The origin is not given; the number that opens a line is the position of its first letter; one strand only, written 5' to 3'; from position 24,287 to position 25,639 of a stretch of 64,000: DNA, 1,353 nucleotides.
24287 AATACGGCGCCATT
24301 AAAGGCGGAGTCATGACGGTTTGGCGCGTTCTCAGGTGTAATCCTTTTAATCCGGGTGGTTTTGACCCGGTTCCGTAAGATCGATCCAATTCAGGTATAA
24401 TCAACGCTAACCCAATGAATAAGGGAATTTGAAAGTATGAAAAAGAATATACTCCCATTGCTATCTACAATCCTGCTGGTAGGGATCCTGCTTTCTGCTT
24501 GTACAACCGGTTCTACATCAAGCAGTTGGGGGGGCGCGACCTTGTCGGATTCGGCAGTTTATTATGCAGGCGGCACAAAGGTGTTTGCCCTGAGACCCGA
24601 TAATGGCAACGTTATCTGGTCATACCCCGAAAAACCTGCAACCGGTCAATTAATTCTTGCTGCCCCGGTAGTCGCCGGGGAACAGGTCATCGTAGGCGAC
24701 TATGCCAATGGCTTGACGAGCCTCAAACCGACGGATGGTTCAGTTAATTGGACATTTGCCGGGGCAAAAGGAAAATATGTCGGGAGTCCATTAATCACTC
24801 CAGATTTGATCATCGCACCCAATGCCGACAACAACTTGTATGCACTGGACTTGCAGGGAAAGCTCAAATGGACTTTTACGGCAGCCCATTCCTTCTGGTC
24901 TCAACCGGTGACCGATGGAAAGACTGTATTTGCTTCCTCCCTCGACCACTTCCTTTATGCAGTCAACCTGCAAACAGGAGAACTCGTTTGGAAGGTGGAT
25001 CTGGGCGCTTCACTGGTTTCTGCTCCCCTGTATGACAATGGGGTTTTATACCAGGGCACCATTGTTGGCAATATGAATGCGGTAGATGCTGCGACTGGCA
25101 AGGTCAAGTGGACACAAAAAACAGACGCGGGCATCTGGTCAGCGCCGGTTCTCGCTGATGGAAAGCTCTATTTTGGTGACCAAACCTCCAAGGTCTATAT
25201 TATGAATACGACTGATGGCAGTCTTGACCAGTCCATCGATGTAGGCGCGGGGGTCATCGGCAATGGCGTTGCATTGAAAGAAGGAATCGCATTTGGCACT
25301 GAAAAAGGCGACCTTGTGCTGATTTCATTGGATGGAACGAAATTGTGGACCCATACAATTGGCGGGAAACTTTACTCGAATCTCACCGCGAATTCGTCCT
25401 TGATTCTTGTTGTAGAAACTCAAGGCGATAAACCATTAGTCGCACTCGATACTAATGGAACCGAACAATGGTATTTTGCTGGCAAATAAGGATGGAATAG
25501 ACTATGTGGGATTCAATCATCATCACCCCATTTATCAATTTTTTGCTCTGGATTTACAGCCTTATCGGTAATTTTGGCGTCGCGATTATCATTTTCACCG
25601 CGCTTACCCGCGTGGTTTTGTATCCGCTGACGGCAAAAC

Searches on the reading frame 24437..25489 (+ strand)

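Call 41: search_protein_families(library=ncbifam, proteins=[window:24437-25489:+], max_evalue=1e-10)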
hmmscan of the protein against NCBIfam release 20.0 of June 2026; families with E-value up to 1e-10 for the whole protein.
window:24437-25489:+ (350 aa): 5 families
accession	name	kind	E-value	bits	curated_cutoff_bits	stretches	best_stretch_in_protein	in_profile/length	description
TIGR03300.1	assembly_YfgL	equivalog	5.3e-35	120.8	285.2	1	155-262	59-166/377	outer membrane protein assembly factor BamB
NF053615.1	SerThrKinAfsKStmc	equivalog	1.6e-26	93.2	1300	1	36-206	617-789/809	protein serine/threonine kinase AfsK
NF008351.0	PRK11138.1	equivalog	1.5e-23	83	423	1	133-261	91-225/394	outer membrane protein assembly factor BamB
TIGR03075.1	PQQ_enz_alc_DH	subfamily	1.3e-16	60.3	480.05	0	129-197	441-511/530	PQQ-dependent dehydrogenase, methanol/ethanol family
TIGR04528.1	acido_non_PQQ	subfamily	4.8e-12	45.4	650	0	131-198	400-470/493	acido-empty-quinoprotein group A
